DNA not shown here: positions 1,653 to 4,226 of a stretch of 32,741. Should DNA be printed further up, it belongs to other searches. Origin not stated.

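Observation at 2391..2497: uvrD insertion site 2: modules C and B inserted in-frame in the 2B-domain region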

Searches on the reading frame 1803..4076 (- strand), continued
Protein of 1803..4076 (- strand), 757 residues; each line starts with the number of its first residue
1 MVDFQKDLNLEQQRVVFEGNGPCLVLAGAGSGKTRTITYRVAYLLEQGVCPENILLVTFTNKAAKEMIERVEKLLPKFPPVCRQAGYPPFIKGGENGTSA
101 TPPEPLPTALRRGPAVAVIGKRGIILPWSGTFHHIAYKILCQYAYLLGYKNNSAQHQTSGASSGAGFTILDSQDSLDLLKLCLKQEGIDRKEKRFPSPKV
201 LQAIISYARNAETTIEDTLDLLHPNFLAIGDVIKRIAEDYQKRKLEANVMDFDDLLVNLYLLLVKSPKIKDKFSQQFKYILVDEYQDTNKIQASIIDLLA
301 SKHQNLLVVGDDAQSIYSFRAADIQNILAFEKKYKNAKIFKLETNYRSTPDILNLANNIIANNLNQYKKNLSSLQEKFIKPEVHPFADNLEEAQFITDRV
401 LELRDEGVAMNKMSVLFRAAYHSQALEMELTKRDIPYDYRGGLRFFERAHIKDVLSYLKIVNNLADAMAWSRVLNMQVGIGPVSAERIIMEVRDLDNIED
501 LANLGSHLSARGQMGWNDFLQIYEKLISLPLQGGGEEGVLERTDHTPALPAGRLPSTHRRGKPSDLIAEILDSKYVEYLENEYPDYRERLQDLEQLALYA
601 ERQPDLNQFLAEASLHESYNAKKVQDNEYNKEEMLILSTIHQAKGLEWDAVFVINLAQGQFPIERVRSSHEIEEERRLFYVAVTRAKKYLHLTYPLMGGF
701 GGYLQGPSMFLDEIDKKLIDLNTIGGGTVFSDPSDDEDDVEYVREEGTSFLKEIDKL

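Call 48: predict_structure(alignment_id=A2)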
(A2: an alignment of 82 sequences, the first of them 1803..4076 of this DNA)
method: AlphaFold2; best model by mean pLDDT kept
length: 757 residues; sequences in the alignment: 82
mean_pLDDT: 83.0   pTM: 0.79
mean pLDDT of the five models: 83.0, 81.4, 80.4, 78.7, 77.8
residues with pLDDT >= 90: 420; 70-90: 181; 50-70: 81; < 50: 75
segments of 3 or more residues with pLDDT < 50: 87-120, 538-540, 544-547, 726-733, 738-746, 751-757
pLDDT, mean of each block of 10 residues (from residue 1): 87 96 90 92 94 94 90 76 48 41 38 42 82 96 94 61 76 94 85 81 93 92 91 96 96 96 97 98 92 96 95 62 84 94 89 93 85 91 92 95 97 89 83 90 83 96 94 93 95 90 93 93 91 54 50 54 94 94 89 88 91 84 74 89 85 85 72 86 93 77 71 93 59 48 45 45
secondary structure, 60 per line:
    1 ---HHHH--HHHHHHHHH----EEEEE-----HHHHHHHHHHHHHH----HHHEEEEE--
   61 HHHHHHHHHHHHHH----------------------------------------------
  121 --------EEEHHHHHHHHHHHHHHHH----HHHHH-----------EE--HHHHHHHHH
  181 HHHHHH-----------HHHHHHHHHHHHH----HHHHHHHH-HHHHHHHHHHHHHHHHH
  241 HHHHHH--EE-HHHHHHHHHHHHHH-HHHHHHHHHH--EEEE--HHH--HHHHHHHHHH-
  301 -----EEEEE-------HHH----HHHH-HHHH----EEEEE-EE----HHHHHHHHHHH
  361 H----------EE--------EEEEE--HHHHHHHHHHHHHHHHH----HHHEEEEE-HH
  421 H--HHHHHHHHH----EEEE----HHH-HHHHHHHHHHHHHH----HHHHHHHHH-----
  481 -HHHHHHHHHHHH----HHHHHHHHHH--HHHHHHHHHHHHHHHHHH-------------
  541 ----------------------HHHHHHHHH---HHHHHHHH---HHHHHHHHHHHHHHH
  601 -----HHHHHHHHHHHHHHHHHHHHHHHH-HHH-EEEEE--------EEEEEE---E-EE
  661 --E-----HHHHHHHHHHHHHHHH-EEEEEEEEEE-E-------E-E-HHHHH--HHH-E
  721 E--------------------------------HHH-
elements in order (helices of 4 or more, strands of 3 or more residues): H4-7 H10-18 E23-27 H33-46 E54-58 H61-74 E129-131 H132-147 H152-156 H172-186 H198-210 H215-222 H224-246 H252-265 H267-276 E279-282 H290-299 E306-310 H325-328 H330-333 E338-342 H350-361 E382-386 H389-405 E413-417 H424-432 E437-440 H449-462 H467-475 H482-493 H498-507 H510-527 H563-571 H575-582 H586-600 H606-629 E635-639 E648-653 H669-684 E686-695 H709-713
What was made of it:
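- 2391..2495 (-): Site-2 composite element: 105 nt, 35 codons, residues 528-562 (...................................). It is an inverted doublet of hairpin units, read through in frame. AF2 predicts coil with pLDDT about 50-54 (call 48).
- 3708..3845 (-): uvrD site 1: a 46-codon GC-rich cluster of nested hairpins, including B' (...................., 3820-3839). AF2 gives pLDDT below 50 for residues 87-120 (call 48).
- AF2 gives pLDDT 50-54 coil for residues 528-562, flanked by helices 510-527 and 563-571 with pLDDT above 90 (call 48). AF2 predicts it to be disordered (call 48).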

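Call 54: fold_search(model_id=the predicted structure, library=pdb)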
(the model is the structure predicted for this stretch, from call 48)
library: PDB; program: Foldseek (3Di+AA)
matches with E <= 10: 733; with E <= 0.001: 121
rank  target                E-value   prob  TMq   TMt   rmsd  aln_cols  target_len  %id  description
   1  1pjr                  1.1e-43  1.00  0.68  0.82   5.3       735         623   30  STRUCTURE OF DNA HELICASE (released 1997-12-03)
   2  1qhg                  3.9e-43  1.00  0.68  0.81   5.4       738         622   30  STRUCTURE OF DNA HELICASE MUTANT WITH ADPNP (released 1999-07-13)
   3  2is1_A                1.0e-41  1.00  0.58  0.67  15.6       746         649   28  Crystal structure of UvrD-DNA-SO4 complex (released 2007-01-09)
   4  3lfu                  1.3e-41  1.00  0.70  0.83   4.9       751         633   28  Crystal Structure of E. coli UvrD (released 2011-02-02)
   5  9dci_A                2.8e-41  1.00  0.72  0.75   5.0       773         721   28  Mycobacterium tuberculosis UvrD1 dimer: apo compact conformation. (released 2025-03-19)
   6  2is6_B                4.0e-41  1.00  0.52  0.60  14.8       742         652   29  Crystal structure of UvrD-DNA-ADPMgF3 ternary complex (released 2007-01-09)
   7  4c2t_D                4.9e-41  1.00  0.55  0.63  15.3       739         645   31  Crystal structure of full length Deinococcus radiodurans UvrD in complex with DNA (released 2013-10-30)
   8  4c2t_C                4.9e-41  1.00  0.54  0.62  15.5       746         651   30  Crystal structure of full length Deinococcus radiodurans UvrD in complex with DNA (released 2013-10-30)
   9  4c2t_B                8.8e-41  1.00  0.54  0.63  14.6       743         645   30  Crystal structure of full length Deinococcus radiodurans UvrD in complex with DNA (released 2013-10-30)
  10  4c30_D                1.4e-40  1.00  0.57  0.67  14.9       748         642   30  Crystal structure of Deinococcus radiodurans UvrD in complex with DNA, form 2 (released 2013-10-30)
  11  4c2t_A                1.6e-40  1.00  0.54  0.62  14.6       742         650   31  Crystal structure of full length Deinococcus radiodurans UvrD in complex with DNA (released 2013-10-30)
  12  2is2_A                2.1e-40  1.00  0.57  0.67  15.9       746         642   28  Crystal structure of UvrD-DNA binary complex (released 2007-01-09)
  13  2is6_A                2.7e-40  1.00  0.52  0.59  14.5       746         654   28  Crystal structure of UvrD-DNA-ADPMgF3 ternary complex (released 2007-01-09)
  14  4c2u_A                7.3e-40  1.00  0.56  0.63  15.3       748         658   31  Crystal structure of Deinococcus radiodurans UvrD in complex with DNA, Form 1 (released 2013-10-30)
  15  2is4_A                1.0e-39  1.00  0.53  0.61  13.8       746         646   28  Crystal structure of UvrD-DNA-ADPNP ternary complex (released 2007-01-09)
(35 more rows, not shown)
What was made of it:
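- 1803..4076 (-): uvrD/pcrA helicase gene (757 aa), the host of the element. It is intact, with all conserved helicase motifs. AF2 model with TM 0.82-0.83 to 1pjr and 3lfu in calls 48 and 54.
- On Rickettsia palindromic elements (RPE): The fold matches PcrA and UvrD (calls 48, 54).
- The model has TM 0.82-0.83 to apo PcrA and UvrD (call 54).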

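Call 70: find_encoding_contigs(protein=P0065, flank=10000, max_places=1)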
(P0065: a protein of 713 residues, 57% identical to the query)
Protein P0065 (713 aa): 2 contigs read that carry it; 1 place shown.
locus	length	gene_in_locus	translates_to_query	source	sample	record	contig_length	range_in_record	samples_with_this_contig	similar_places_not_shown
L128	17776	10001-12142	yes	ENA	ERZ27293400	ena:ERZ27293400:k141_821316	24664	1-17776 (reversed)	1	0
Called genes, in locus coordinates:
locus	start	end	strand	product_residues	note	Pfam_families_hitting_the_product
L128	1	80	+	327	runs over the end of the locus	PF02388:FemAB, PF13480:Acetyltransf_6, PF02388:FemAB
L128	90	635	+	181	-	PF01569:PAP2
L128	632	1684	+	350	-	PF00483:NTP_transferase, PF12804:NTP_transf_3 (faint), PF22640:ManC_GMP_beta-helix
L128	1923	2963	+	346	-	PF02618:YceG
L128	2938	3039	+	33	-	-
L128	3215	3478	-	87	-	-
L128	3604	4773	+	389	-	PF02547:Queuosine_synth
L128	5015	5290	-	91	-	-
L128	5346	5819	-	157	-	PF02590:SPOUT_MTase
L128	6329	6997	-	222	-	PF02592:Vut_1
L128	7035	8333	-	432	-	PF01702:TGT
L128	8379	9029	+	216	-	-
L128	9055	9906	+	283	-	PF13529:Peptidase_C39_2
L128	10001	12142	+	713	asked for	PF00580:UvrD-helicase, PF01443:Viral_helicase1 (faint), PF13245:AAA_19, PF13604:AAA_30 (faint), PF13087:AAA_12 (faint), PF13361:UvrD_C, PF13538:UvrD_C_2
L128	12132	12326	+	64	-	-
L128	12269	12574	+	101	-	-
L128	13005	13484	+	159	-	PF00334:NDK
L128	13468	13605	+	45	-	-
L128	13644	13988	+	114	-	PF05635:23S_rRNA_IVP, PF22296:bAvd (weak)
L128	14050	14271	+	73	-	-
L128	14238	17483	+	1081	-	PF01435:Peptidase_M48 (weak)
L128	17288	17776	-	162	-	?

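Call 71: find_encoding_contigs(protein=P0076, flank=10000, max_places=1)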
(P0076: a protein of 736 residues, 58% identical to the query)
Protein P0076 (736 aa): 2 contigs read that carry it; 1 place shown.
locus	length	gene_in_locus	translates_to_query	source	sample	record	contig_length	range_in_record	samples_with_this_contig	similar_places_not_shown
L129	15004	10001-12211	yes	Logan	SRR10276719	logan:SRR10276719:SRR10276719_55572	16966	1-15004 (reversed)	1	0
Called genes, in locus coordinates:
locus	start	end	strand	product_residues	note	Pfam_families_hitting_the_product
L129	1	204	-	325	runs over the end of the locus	PF01368:DHH, PF02272:DHHA1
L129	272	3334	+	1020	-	PF02463:SMC_N, PF13476:AAA_23, PF06470:SMC_hinge, PF13304:AAA_21 (weak)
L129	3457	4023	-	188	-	-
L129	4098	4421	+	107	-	PF00886:Ribosomal_S16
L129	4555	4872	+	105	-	PF13083:KH_KhpA-B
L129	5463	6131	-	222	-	PF02592:Vut_1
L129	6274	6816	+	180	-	-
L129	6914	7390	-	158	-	PF02590:SPOUT_MTase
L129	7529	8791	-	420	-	PF01702:TGT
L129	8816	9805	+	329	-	PF13529:Peptidase_C39_2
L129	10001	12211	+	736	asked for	PF00580:UvrD-helicase, PF01443:Viral_helicase1 (faint), PF13245:AAA_19, PF13087:AAA_12 (faint), PF13361:UvrD_C, PF13538:UvrD_C_2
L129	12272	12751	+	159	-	PF00334:NDK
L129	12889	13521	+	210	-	-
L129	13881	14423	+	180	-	-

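Call 72: find_encoding_contigs(protein=P0017, flank=10000, max_places=1)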
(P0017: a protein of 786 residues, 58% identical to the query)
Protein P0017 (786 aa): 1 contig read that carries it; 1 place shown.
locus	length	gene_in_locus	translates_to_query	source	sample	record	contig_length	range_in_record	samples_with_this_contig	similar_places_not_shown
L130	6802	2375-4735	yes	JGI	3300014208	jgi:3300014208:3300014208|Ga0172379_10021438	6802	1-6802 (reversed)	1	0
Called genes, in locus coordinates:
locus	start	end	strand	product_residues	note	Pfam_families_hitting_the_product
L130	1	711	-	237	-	?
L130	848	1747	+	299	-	PF13529:Peptidase_C39_2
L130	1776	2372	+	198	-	-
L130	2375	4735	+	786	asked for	PF00580:UvrD-helicase, PF01443:Viral_helicase1 (faint), PF13245:AAA_19, PF13604:AAA_30 (faint), PF13087:AAA_12 (faint), PF13361:UvrD_C, PF13538:UvrD_C_2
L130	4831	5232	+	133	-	-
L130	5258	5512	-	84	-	-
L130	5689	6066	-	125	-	-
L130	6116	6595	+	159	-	PF00334:NDK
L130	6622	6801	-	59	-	?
